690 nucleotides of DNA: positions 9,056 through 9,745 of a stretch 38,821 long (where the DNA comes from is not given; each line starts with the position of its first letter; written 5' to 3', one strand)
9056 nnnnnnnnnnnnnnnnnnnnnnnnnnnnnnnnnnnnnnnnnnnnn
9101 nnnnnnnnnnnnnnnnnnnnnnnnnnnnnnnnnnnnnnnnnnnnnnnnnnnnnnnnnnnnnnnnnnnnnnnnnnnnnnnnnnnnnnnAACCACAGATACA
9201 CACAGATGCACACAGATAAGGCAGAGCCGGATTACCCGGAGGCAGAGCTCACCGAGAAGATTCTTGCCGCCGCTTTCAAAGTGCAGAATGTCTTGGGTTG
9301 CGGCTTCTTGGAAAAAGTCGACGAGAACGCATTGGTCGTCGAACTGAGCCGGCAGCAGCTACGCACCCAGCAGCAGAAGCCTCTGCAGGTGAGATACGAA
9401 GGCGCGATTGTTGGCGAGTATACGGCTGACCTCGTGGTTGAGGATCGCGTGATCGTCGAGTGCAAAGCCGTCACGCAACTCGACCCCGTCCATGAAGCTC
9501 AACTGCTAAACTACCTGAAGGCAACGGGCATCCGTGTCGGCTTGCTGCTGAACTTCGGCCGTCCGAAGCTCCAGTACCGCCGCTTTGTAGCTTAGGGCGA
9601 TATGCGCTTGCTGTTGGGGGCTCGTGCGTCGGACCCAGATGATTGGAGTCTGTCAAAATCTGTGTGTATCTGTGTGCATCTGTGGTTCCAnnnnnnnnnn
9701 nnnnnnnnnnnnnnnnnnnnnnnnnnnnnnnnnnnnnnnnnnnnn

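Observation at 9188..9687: GxxExxY (PD-(D/E)xK-fold) gene bracketed by inverted copies of a dispersed repeat: a REP/RAYT-like unit?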

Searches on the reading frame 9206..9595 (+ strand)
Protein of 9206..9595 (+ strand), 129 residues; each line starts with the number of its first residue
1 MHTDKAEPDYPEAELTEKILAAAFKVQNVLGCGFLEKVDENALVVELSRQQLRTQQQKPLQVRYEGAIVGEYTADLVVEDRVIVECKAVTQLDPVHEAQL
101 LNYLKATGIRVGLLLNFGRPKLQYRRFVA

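Call 6: search_protein_families(library=pfam, proteins=[window:9206-9595:+], max_evalue=0.01)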
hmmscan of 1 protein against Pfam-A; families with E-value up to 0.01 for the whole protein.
window:9206-9595:+ (129 aa): 1 family
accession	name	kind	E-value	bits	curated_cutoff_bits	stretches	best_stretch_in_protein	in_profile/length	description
PF13366.12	PDDEXK_3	-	4.1e-41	140.5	22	1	14-127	2-117/117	PD-(D/E)XK nuclease superfamily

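Call 7: search_protein_families(library=ncbifam, proteins=[window:9206-9595:+], max_evalue=0.01)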
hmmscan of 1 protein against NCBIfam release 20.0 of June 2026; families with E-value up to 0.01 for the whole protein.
window:9206-9595:+ (129 aa): 1 family
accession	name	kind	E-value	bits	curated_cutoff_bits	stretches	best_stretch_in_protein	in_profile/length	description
TIGR04256.1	GxxExxY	subfamily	2.6e-43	147.1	35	1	14-128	1-116/116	GxxExxY protein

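Call 17: find_homologous_proteins(query=window:9206-9595:+)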
Query window:9206-9595:+ (129 aa): 7737 proteins with E <= 0.001 among 7764 candidates; the best 120 are listed.
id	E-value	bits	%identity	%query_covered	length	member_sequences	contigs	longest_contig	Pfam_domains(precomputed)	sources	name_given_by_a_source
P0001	2.5e-77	275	100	100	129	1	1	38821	PF13366.13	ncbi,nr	ncbi:MAG: GxxExxY protein [Acidobacteria bacterium]|nr:GxxExxY protein [Acidobacteriota bacterium]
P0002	9.0e-62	225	84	99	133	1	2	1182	PF13366.13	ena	-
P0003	1.1e-61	224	86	99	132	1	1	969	PF13366.13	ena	-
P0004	2.7e-61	223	83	99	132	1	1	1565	PF13366.13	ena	-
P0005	5.7e-61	222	80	100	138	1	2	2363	PF13366.13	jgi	jgi:GxxExxY protein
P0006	8.9e-61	221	83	99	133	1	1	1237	PF13366.13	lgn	-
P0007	1.2e-59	218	82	100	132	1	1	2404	PF13366.13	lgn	-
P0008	1.3e-59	218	80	99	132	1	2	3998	PF13366.13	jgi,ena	-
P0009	3.7e-59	216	79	99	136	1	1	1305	PF13366.13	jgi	jgi:GxxExxY protein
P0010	5.9e-59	216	80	100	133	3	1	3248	PF13366.13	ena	-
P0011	7.5e-59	215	80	99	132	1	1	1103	PF13366.13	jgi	jgi:GxxExxY protein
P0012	1.1e-58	215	79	99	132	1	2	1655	PF13366.13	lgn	-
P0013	2.7e-58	213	82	99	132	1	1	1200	PF13366.13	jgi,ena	-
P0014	5.2e-58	213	83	99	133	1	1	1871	PF13366.13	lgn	-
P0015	6.7e-58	212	81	100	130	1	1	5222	PF13366.13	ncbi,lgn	ncbi:MAG: GxxExxY protein [Terriglobia bacterium]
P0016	1.2e-57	211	79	99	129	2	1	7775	PF13366.13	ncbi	-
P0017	3.1e-57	210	81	99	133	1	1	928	PF13366.13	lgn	-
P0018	1.1e-56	208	80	99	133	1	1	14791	PF13366.13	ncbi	-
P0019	1.5e-56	208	77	99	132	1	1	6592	PF13366.13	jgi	jgi:GxxExxY protein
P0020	2.2e-56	207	77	100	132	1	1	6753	PF13366.13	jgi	jgi:GxxExxY protein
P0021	7.4e-55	202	75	99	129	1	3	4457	PF13366.13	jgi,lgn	jgi:GxxExxY protein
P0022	2.7e-54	201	78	99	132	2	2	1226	PF13366.13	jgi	-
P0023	5.8e-54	199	75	99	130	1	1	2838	PF13366.13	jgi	jgi:GxxExxY protein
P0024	4.7e-53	197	74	100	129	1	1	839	PF13366.13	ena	-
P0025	1.9e-52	195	73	99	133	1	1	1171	PF13366.13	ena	-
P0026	3.2e-52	194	69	99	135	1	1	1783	PF13366.13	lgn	-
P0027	6.6e-52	193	73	100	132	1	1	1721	PF13366.13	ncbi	ncbi:MAG: GxxExxY protein [Terriglobia bacterium]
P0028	1.2e-51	192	67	99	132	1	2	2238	PF13366.13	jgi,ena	-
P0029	1.3e-51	192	71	100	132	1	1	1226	PF13366.13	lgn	-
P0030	1.5e-51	192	68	99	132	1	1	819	PF13366.13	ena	-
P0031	1.6e-51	192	72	99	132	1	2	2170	PF13366.13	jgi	jgi:GxxExxY protein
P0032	3.6e-51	190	72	99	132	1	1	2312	PF13366.13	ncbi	-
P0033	3.9e-51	190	74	99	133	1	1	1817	PF13366.13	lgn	-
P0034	4.2e-51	190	70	98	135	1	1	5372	PF13366.13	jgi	-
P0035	6.0e-51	190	71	99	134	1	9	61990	PF13366.13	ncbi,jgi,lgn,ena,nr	ncbi:MAG: GxxExxY protein [Acidobacteria bacterium]|nr:GxxExxY protein [Acidobacteriota bacterium]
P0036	6.6e-51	190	71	99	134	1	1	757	PF13366.13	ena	-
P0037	6.7e-51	190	72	99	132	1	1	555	PF13366.13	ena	-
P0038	6.7e-51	190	71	99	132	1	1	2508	PF13366.13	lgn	-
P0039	7.0e-51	189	70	99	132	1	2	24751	PF13366.13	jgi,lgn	jgi:GxxExxY protein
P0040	8.2e-51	189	71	97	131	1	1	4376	PF13366.13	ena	-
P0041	8.3e-51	189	71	99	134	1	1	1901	PF13366.13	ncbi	-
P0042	8.4e-51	189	71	99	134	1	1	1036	PF13366.13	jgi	jgi:GxxExxY protein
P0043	1.0e-50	189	73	100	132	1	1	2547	PF13366.13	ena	-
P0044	1.1e-50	189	74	99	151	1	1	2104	PF13366.13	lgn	-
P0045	1.2e-50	189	71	99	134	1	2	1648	PF13366.13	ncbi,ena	-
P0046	1.3e-50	189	78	91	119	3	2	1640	PF13366.13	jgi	-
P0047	1.5e-50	188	70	99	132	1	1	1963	PF13366.13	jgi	jgi:GxxExxY protein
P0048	1.7e-50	188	71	99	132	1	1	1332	PF13366.13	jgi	jgi:GxxExxY protein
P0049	1.7e-50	188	75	91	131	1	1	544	PF13366.13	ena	-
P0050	2.1e-50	188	67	99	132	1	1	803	PF13366.13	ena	-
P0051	2.1e-50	188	69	99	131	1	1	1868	PF13366.13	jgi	jgi:GxxExxY protein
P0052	2.2e-50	188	71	99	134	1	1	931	PF13366.13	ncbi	-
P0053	2.3e-50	188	71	99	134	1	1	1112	PF13366.13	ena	-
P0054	2.7e-50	188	77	91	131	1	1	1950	PF13366.13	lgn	-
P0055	3.0e-50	187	70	99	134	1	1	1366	PF13366.13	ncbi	-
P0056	4.3e-50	187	71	100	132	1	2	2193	PF13366.13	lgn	-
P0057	7.2e-50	186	70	99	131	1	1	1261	PF13366.13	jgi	jgi:GxxExxY protein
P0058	8.2e-50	186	69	99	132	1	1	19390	PF13366.13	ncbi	-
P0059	9.0e-50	186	69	99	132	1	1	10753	PF13366.13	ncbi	ncbi:MAG: GxxExxY protein [Candidatus Acidiferrales bacterium]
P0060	1.3e-49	185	66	99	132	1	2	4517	PF13366.13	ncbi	ncbi:MAG: GxxExxY protein [Candidatus Acidiferrales bacterium]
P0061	1.4e-49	185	69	99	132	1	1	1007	PF13366.13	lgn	-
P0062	1.8e-49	185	73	99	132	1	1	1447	PF13366.13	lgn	-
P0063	2.1e-49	185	69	99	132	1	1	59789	PF13366.13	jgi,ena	-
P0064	3.2e-49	184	72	99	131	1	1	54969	PF13366.13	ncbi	-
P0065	3.4e-49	184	67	99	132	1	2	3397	PF13366.13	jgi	jgi:GxxExxY protein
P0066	4.0e-49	184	76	84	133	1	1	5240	PF13366.13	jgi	jgi:GxxExxY protein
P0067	6.4e-49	183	69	99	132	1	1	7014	PF13366.13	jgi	jgi:GxxExxY protein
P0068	6.5e-49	183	68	99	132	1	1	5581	PF13366.13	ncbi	-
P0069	1.0e-48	183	66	99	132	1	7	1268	PF13366.13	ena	-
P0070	1.4e-48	182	69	99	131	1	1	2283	PF13366.13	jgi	jgi:GxxExxY protein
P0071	1.7e-48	182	68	99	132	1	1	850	PF13366.13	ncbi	-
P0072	1.9e-48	182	74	91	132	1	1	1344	PF13366.13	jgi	jgi:GxxExxY protein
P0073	2.0e-48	182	70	99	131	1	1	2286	PF13366.13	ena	-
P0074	2.5e-48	181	66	99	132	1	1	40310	PF13366.13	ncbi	-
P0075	4.2e-48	181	75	91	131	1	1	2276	PF13366.13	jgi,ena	-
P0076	4.2e-48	181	74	91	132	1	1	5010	PF13366.13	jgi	jgi:GxxExxY protein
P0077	5.8e-48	180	68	100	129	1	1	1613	PF13366.13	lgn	-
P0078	8.4e-48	180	69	99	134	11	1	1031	PF13366.13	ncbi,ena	-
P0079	1.0e-47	179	69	98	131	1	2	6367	PF13366.13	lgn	-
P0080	1.2e-47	179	76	91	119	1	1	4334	PF13366.13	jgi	jgi:GxxExxY protein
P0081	1.9e-47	178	68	99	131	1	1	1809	PF13366.13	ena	-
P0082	2.3e-47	178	67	99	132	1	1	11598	PF13366.13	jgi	jgi:GxxExxY protein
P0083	2.3e-47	178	69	99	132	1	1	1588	PF13366.13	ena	-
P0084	2.4e-47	178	69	99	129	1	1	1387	PF13366.13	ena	-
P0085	2.5e-47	178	69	99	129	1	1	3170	PF13366.13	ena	-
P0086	2.6e-47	178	68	99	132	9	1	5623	PF13366.13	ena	-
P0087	3.3e-47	178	68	98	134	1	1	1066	PF13366.13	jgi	-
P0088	3.7e-47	177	69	99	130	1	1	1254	PF13366.13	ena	-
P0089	4.0e-47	177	66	99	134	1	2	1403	PF13366.13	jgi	-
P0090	7.1e-47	177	68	99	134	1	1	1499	PF13366.13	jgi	-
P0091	9.7e-47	176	67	99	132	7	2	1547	PF13366.13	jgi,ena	-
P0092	1.0e-46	176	67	99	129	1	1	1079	PF13366.13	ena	-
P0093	1.1e-46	176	74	85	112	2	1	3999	PF13366.13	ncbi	ncbi:MAG: GxxExxY protein [Candidatus Acidiferrales bacterium]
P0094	1.4e-46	176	69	99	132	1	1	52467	PF13366.13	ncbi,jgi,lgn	jgi:GxxExxY protein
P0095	1.4e-46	176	69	99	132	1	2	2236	PF13366.13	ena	-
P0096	1.5e-46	176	69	99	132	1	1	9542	PF13366.13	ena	-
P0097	1.6e-46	175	68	98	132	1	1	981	PF13366.13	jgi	jgi:GxxExxY protein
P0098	1.6e-46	175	65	99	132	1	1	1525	PF13366.13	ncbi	ncbi:MAG: GxxExxY protein [Terriglobia bacterium]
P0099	1.7e-46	175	67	100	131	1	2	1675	PF13366.13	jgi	jgi:GxxExxY protein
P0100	1.8e-46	175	64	100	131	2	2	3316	PF13366.13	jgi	-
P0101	2.3e-46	175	71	91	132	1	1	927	PF13366.13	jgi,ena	-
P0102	2.5e-46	175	72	91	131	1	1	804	PF13366.13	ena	-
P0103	2.6e-46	175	67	99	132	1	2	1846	PF13366.13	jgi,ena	jgi:GxxExxY protein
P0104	2.6e-46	175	70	91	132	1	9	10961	PF13366.13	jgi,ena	jgi:GxxExxY protein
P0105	2.6e-46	175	66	98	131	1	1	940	PF13366.13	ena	-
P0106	2.6e-46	175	70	91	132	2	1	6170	PF13366.13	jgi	jgi:GxxExxY protein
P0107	2.8e-46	175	70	91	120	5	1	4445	PF13366.13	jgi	jgi:GxxExxY protein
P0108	3.1e-46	175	68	98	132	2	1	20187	PF13366.13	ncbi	-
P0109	3.6e-46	174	69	91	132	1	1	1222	PF13366.13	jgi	-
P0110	5.6e-46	174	71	91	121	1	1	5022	PF13366.13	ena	-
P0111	6.8e-46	173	65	99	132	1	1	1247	PF13366.13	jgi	jgi:GxxExxY protein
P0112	8.0e-46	173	65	100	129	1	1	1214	PF13366.13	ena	-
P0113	9.3e-46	173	67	99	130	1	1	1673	PF13366.13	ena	-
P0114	1.0e-45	173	70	91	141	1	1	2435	PF13366.13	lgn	-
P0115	1.2e-45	173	72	91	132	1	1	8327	PF13366.13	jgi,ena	-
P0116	1.2e-45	173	66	99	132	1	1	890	PF13366.13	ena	-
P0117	1.4e-45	172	69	91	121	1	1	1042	PF13366.13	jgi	jgi:GxxExxY protein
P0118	1.5e-45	172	65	99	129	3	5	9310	PF13366.13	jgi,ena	-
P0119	1.7e-45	172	65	99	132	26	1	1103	PF13366.13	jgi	jgi:GxxExxY protein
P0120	1.8e-45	172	69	91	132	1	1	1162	PF13366.13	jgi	jgi:GxxExxY protein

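Call 19: find_encoding_contigs(protein=P0018, flank=3000, max_places=4)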
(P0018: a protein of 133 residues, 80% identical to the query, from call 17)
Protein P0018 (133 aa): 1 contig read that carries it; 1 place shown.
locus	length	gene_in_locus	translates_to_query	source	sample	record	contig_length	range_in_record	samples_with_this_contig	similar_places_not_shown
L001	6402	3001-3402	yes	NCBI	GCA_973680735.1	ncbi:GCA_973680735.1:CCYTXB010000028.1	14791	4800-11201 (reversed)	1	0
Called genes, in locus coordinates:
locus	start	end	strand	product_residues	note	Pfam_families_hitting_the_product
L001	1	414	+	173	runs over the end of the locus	-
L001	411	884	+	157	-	PF01625:PMSR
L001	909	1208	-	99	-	PF03992:ABM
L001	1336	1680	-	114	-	PF01740:STAS, PF13466:STAS_2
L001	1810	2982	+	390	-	PF01264:Chorismate_synt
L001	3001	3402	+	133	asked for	PF13366:PDDEXK_3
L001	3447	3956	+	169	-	PF01327:Pep_deformylase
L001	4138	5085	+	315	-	PF00551:Formyl_trans_N, PF02911:Formyl_trans_C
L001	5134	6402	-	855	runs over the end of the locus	PF00069:Pkinase, PF07714:PK_Tyr_Ser-Thr, PF14531:Kinase-like (faint), PF03109:ABC1 (weak)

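Call 20: find_encoding_contigs(protein=P0035, flank=3000, max_places=6)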
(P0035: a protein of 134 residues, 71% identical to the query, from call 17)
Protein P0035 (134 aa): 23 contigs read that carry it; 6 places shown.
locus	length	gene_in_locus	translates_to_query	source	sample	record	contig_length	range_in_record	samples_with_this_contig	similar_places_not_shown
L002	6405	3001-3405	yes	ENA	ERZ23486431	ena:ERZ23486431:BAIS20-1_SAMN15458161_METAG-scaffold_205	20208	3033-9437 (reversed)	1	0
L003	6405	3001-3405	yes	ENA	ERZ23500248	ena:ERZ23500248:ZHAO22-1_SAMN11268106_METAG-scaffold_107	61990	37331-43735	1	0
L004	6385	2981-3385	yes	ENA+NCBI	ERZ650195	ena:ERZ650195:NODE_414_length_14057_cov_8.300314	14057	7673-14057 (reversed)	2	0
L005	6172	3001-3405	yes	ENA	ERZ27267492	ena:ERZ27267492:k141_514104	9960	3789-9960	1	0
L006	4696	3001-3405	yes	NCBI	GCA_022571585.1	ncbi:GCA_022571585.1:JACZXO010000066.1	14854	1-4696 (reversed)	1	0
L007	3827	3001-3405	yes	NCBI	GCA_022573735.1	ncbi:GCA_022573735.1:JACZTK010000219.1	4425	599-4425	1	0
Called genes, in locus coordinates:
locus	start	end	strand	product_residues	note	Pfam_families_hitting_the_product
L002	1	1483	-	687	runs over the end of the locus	PF05378:Hydant_A_N, PF01968:Hydantoinase_A, PF19278:Hydant_A_C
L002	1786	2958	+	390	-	PF01264:Chorismate_synt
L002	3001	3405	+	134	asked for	PF13366:PDDEXK_3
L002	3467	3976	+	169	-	PF01327:Pep_deformylase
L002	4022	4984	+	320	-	PF00551:Formyl_trans_N, PF02911:Formyl_trans_C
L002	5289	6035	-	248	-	PF13289:SIR2_2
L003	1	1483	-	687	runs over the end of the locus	PF05378:Hydant_A_N, PF01968:Hydantoinase_A, PF19278:Hydant_A_C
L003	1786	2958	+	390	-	PF01264:Chorismate_synt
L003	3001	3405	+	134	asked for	PF13366:PDDEXK_3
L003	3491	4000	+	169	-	PF01327:Pep_deformylase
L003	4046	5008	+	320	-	PF00551:Formyl_trans_N, PF02911:Formyl_trans_C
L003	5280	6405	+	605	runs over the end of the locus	PF01839:FG-GAP (weak), PF13517:FG-GAP_3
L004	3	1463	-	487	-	?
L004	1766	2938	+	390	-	PF01264:Chorismate_synt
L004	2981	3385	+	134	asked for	PF13366:PDDEXK_3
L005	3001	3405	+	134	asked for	PF13366:PDDEXK_3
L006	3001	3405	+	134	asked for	PF13366:PDDEXK_3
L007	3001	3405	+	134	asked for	PF13366:PDDEXK_3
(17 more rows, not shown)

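Call 21: find_encoding_contigs(protein=P0016, flank=3000, max_places=4)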
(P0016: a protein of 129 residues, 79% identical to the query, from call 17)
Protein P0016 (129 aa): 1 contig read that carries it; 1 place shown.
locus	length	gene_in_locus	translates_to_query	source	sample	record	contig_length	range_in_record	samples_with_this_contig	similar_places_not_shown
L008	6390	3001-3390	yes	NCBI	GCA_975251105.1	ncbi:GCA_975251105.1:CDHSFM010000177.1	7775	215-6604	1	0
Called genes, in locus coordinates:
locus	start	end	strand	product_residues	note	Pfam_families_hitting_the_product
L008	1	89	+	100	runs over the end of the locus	?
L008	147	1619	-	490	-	PF13424:TPR_12 (weak), PF13432:TPR_16 (weak), PF00515:TPR_1, PF07719:TPR_2 (weak), PF13181:TPR_8 (weak), PF13414:TPR_11, PF13432:TPR_16 (weak), PF14559:TPR_19, +13 more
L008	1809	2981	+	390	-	PF01264:Chorismate_synt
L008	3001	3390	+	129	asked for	PF13366:PDDEXK_3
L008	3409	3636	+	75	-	-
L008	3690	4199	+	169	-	PF01327:Pep_deformylase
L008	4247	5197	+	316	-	PF00551:Formyl_trans_N, PF02911:Formyl_trans_C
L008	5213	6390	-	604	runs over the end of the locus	PF01425:Amidase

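Call 32: find_related_loci(query=window:9206-9595:+, collection=metagenome_contigs, flank=2500)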
Query window:9206-9595:+ (129 aa) in metagenome_contigs; peptide patterns used: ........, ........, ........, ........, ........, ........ (x = any residue, [..] = any of these).
600 stretches matched a pattern (row limit reached: there are more); 490 encode a relative of the query (tblastn E <= 1e-3); the best 80 are kept; 80 distinct loci.
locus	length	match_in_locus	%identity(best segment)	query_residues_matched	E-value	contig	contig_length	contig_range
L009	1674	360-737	68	3-128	4e-56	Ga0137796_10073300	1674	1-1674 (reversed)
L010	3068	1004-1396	63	1-129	1e-53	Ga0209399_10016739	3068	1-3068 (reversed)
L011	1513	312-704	64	1-128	7e-54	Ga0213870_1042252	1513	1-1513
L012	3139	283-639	68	10-128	3e-50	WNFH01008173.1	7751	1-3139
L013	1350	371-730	61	9-128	2e-47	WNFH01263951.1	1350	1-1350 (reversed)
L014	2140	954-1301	60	13-128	5e-44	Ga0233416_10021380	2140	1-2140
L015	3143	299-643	59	14-128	1e-41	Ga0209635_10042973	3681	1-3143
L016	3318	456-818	56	8-128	3e-41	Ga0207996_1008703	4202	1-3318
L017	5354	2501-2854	58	9-126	3e-41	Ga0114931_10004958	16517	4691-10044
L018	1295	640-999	58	9-128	3e-42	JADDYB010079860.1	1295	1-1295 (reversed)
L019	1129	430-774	57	14-128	2e-42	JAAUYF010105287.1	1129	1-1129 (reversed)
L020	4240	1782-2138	54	10-128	1e-40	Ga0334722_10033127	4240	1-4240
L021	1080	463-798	61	14-126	6e-42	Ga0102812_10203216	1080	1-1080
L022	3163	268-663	55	1-127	2e-40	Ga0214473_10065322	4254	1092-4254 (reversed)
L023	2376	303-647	58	14-128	2e-40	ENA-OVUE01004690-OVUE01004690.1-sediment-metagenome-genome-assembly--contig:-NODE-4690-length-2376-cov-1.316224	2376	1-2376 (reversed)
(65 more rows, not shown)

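Call 38: search_solved_structures(query=window:9206-9595:+, max_evalue=1, show_alignments=2)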
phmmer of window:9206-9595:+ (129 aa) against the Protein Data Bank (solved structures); distinct sequences matched with E-value up to 1: 5.
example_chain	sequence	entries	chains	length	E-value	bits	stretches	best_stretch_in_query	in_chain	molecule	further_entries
6gb3_A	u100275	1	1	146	0.26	15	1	3-59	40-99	Putative blue-light photoreceptor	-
6gba_A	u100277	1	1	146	0.35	14.5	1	3-59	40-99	Putative blue-light photoreceptor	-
6gbv_A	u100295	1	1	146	0.35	14.5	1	3-59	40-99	Putative blue-light photoreceptor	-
4kuk_A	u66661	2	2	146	0.49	14.1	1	3-59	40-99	blue-light photoreceptor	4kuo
6gay_A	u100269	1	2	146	0.67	13.6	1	3-59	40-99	Putative blue-light photoreceptor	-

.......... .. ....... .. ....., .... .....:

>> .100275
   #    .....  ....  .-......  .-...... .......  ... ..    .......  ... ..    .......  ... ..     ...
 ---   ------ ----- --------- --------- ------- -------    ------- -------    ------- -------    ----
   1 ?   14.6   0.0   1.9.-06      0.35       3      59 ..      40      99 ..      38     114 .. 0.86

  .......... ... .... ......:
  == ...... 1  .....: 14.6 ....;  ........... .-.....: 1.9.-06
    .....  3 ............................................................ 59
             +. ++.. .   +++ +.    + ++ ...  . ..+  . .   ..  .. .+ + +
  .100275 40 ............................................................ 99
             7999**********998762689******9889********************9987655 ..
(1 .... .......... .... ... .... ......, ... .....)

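Call 44: predict_structure(alignment_id=A1)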
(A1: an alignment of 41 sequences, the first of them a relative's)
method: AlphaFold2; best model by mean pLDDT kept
length: 129 residues; sequences in the alignment: 41
mean_pLDDT: 66.2   pTM: 0.63
mean pLDDT of the five models: 66.2, 65.7, 60.1, 51.7, 51.5
residues with pLDDT >= 90: 8; 70-90: 55; 50-70: 40; < 50: 26
segments of 3 or more residues with pLDDT < 50: 1-8, 112-129
pLDDT, mean of each block of 10 residues (from residue 1): 46 76 77 60 88 88 75 81 66 60 65 40 34
secondary structure, 60 per line:
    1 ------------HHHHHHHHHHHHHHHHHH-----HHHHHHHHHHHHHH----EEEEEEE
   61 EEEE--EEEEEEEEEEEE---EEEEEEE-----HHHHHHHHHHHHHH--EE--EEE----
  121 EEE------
elements in order: H13-30 H36-49 E54-64 E67-78 E82-88 H94-107 E114-116 E121-123

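Call 54: fold_search(model_id=the predicted structure, library=pdb)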
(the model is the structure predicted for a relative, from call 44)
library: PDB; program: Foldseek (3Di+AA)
matches with E <= 10: 41; with E <= 0.001: 0
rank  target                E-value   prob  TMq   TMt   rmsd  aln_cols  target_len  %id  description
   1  8iyo_D                9.3e-01  0.06  0.20  0.16  14.0       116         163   16  Crystal structure of a protein acetyltransferase, HP0935, acetyl-CoA bound form (released 2024-04-10)
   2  4oq2                  1.2e+00  0.12  0.26  0.13  10.9       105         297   18  5hmC specific restriction endonuclease PvuRTs1I (released 2014-03-12)
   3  3ram_B                2.1e+00  0.10  0.22  0.09   9.6        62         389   10  Crystal structure of HmrA (released 2011-05-25)
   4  8iby_C                2.3e+00  0.08  0.25  0.06  11.4        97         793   10  Structure of R2 with 5'ORF (released 2023-09-20)
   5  7zwc_U                2.5e+00  0.04  0.20  0.26  14.7        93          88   13  Structure of SNAPc:TBP-TFIIA-TFIIB sub-complex bound to U5 snRNA promoter (released 2022-11-30)
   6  6me0_C                2.8e+00  0.08  0.21  0.08  12.7        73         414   12  Structure of a group II intron retroelement prior to DNA integration (released 2019-08-14)
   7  2z5c_C                2.8e+00  0.06  0.23  0.18  12.4        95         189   12  Crystal Structure of a Novel Chaperone Complex for Yeast 20S Proteasome Assembly (released 2008-01-22)
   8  1y88                  3.4e+00  0.14  0.23  0.16   2.6        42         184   17  Crystal Structure of Protein of Unknown Function AF1548 (released 2004-12-21)
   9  5cdl                  4.1e+00  0.13  0.28  0.11   8.8        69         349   10  Proline dipeptidase from Deinococcus radiodurans (selenomethionine derivative) (released 2016-08-10)
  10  3ram_C                4.1e+00  0.07  0.21  0.09   9.6        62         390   10  Crystal structure of HmrA (released 2011-05-25)
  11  7lvv_D                4.1e+00  0.04  0.24  0.22   8.6        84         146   14  cryoEM structure DrdV-DNA complex (released 2021-03-17)
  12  3sz4                  4.3e+00  0.05  0.26  0.19  16.1       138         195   12  Crystal Structure of LHK-Exo in complex with dAMP (released 2012-02-15)
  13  3pfm                  4.3e+00  0.01  0.09  0.08  13.3        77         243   16  Crystal structure of a EAL domain of GGDEF domain protein from Pseudomonas fluorescens Pf (released 2010-11-10)
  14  3n7z_C                4.6e+00  0.03  0.22  0.09  12.4       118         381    9  Crystal structure of acetyltransferase from Bacillus anthracis (released 2010-06-16)
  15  3syy                  5.2e+00  0.05  0.31  0.23  16.6       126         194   10  Crystal Structure of an alkaline exonuclease (LHK-Exo) from Laribacter hongkongensis (released 2012-02-15)
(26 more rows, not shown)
